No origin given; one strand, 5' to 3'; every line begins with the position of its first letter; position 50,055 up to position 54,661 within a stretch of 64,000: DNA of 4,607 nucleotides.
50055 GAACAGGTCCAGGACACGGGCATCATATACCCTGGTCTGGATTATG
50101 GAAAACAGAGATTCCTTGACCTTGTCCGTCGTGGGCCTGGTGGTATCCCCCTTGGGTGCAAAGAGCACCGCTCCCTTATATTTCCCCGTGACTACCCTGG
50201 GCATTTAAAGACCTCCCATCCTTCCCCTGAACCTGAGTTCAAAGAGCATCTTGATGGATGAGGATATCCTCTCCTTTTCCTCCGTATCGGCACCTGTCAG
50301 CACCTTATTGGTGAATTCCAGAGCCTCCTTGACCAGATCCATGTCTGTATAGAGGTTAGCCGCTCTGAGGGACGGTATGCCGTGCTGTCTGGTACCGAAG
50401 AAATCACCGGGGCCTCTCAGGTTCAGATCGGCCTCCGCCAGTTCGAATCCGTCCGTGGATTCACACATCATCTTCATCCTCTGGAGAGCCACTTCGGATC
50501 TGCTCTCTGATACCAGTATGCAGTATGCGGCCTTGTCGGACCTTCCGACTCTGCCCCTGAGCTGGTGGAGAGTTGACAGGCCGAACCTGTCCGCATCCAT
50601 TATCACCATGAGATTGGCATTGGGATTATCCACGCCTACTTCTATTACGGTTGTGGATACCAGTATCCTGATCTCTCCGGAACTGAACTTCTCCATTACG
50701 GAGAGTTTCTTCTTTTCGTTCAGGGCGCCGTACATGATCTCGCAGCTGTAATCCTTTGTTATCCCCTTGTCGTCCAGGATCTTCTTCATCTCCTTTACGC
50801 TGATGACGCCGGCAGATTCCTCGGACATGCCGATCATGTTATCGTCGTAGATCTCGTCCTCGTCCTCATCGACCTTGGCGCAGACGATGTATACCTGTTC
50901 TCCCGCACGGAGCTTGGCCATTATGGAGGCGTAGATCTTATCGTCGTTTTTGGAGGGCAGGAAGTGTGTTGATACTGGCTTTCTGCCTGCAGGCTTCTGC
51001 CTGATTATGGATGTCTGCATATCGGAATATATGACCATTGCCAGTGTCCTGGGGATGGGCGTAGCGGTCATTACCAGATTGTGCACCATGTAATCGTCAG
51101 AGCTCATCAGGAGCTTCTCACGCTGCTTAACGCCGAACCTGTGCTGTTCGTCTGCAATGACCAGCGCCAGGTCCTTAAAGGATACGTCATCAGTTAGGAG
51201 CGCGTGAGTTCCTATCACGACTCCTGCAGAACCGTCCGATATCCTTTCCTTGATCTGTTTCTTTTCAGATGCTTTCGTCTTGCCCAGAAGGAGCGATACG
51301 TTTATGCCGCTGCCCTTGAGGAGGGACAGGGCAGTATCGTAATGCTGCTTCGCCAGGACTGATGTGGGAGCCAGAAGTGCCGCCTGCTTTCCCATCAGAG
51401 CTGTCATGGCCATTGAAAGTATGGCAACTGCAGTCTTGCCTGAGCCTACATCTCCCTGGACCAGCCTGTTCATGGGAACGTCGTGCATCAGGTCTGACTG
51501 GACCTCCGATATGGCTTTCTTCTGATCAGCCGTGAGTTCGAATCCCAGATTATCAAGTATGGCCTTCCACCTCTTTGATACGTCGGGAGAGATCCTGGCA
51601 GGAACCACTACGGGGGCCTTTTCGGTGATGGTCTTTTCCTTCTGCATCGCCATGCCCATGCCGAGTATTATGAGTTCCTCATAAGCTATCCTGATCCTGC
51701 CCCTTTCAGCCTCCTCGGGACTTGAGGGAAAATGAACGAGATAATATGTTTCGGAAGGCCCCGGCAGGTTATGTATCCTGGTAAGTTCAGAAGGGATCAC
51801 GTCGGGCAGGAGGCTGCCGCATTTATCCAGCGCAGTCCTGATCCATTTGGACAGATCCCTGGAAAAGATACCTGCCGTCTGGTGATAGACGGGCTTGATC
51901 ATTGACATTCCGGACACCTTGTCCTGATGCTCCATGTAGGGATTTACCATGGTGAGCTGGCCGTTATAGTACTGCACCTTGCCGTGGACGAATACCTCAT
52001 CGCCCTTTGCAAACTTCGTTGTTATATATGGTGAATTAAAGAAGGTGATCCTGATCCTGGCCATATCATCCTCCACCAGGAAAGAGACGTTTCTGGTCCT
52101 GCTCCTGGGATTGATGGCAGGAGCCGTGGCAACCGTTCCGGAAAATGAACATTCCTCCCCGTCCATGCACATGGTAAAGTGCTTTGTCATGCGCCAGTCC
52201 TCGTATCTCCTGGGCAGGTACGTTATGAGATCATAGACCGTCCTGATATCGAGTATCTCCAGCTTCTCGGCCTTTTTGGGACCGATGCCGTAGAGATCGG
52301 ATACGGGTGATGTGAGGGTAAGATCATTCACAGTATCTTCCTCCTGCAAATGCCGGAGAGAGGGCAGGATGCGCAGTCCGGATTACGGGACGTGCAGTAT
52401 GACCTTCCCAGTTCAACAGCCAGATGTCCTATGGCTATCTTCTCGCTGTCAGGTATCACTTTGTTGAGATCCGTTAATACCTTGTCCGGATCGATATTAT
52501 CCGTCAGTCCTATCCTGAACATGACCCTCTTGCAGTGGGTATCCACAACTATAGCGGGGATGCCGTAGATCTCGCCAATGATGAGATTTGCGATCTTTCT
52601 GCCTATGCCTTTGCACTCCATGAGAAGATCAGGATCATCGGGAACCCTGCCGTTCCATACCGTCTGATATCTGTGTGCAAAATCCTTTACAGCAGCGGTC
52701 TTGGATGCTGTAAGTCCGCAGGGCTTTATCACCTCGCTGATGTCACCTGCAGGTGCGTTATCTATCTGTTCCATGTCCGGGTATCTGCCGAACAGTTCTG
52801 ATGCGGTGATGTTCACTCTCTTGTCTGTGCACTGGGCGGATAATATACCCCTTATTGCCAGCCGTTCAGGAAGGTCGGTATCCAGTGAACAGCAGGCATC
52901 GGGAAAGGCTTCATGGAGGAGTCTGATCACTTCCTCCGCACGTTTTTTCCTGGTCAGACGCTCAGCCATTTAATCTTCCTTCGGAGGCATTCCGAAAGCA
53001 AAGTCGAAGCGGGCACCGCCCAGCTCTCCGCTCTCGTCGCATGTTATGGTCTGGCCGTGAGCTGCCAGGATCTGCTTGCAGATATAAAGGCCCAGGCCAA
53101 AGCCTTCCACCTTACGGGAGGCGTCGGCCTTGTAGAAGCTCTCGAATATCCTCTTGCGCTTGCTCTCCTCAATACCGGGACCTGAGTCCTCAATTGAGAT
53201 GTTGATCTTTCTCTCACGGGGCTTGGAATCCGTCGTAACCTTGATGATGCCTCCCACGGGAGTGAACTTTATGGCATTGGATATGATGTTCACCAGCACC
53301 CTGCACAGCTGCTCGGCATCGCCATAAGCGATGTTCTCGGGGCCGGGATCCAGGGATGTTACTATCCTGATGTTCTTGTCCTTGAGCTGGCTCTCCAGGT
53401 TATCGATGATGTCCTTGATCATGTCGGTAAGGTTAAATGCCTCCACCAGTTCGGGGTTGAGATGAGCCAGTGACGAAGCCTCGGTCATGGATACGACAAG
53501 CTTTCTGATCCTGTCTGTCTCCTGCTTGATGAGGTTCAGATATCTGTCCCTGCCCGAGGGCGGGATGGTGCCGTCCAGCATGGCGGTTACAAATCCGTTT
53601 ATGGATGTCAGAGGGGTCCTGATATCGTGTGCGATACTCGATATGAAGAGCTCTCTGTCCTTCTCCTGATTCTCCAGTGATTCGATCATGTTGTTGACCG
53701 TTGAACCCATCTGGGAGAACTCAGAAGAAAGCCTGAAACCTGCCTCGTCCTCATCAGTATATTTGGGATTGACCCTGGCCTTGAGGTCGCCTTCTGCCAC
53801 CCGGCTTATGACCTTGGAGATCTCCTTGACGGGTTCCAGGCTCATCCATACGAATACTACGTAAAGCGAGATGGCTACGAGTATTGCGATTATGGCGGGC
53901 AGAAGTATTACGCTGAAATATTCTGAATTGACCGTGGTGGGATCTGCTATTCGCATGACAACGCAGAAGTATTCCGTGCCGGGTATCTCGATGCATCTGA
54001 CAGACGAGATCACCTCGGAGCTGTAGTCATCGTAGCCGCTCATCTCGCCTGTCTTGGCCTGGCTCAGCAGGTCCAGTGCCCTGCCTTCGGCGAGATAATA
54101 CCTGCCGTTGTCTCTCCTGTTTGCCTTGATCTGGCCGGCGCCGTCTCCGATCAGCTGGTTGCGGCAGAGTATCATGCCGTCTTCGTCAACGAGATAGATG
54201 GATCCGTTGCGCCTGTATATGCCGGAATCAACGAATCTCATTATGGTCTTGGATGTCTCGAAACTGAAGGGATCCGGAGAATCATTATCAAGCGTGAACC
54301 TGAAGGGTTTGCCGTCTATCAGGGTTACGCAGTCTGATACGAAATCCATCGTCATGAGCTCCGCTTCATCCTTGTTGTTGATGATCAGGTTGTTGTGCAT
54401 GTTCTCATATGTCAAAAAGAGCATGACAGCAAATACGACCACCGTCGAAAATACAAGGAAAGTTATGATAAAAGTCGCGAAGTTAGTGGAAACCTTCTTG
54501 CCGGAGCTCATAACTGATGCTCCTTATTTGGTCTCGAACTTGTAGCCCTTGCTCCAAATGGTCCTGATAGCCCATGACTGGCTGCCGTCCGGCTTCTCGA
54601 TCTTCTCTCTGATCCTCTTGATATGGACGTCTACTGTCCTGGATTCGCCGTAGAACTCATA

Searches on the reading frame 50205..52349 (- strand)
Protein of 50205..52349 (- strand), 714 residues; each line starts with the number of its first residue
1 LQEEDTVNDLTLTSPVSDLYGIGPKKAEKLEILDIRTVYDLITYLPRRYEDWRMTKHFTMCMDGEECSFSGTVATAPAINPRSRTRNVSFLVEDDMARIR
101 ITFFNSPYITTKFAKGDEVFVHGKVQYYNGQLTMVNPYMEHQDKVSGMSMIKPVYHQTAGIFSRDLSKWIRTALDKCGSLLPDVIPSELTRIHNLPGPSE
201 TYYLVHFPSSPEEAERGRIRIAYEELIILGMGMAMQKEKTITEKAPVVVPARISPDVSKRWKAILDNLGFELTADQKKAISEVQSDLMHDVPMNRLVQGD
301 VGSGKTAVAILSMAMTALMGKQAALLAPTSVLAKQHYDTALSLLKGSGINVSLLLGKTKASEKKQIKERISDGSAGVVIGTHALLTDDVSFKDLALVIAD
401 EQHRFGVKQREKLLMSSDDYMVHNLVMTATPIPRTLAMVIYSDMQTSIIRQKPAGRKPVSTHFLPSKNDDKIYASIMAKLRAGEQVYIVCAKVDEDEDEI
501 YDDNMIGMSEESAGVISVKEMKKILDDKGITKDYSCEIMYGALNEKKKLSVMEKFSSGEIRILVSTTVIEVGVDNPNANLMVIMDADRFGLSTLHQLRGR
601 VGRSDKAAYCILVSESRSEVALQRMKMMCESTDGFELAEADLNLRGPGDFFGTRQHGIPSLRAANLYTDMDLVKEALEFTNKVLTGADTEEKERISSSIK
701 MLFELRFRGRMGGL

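Call 21: search_protein_families(library=pfam, proteins=[window:50205-52349:-], max_evalue=0.00001)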
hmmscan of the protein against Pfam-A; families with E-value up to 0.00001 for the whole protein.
window:50205-52349:- (714 aa): 6 families
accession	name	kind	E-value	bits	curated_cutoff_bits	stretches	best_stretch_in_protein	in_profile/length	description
PF00270.35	DEAD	-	1.4e-23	83.9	26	1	273-437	1-165/167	DEAD/DEAH box helicase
PF17191.10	RecG_wedge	-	2.1e-23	83.1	23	1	20-174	6-159/162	RecG wedge domain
PF00271.37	Helicase_C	-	1.2e-21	77.4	23.5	1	518-604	21-109/110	Helicase conserved C-terminal domain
PF19833.4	RecG_dom3_C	-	1e-10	41.9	26.8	1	632-689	2-60/87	ATP-dependent DNA helicase RecG, domain 3, C-terminal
PF04851.21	ResIII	-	4.3e-09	36.9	22.5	1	270-431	2-162/164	Type III restriction enzyme, res subunit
PF01336.31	tRNA_anti-codon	-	3.8e-07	30.4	27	1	71-140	5-73/75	OB-fold nucleic acid binding domain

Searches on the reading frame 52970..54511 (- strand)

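Call 21: search_protein_families(library=pfam, proteins=[window:52970-54511:-], max_evalue=0.00001)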
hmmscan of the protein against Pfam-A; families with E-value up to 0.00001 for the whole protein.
window:52970-54511:- (513 aa): 3 families
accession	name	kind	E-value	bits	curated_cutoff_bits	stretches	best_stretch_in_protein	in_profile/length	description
PF02518.31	HATPase_c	-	9.3e-25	87.7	26.4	1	397-506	1-107/111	Histidine kinase-, DNA gyrase B-, and HSP90-like ATPase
PF00512.31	HisKA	-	1.2e-12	48.1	26.9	1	286-347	2-62/66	His Kinase A (phospho-acceptor) domain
PF00672.30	HAMP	-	1.5e-07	32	25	1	220-280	2-52/53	HAMP domain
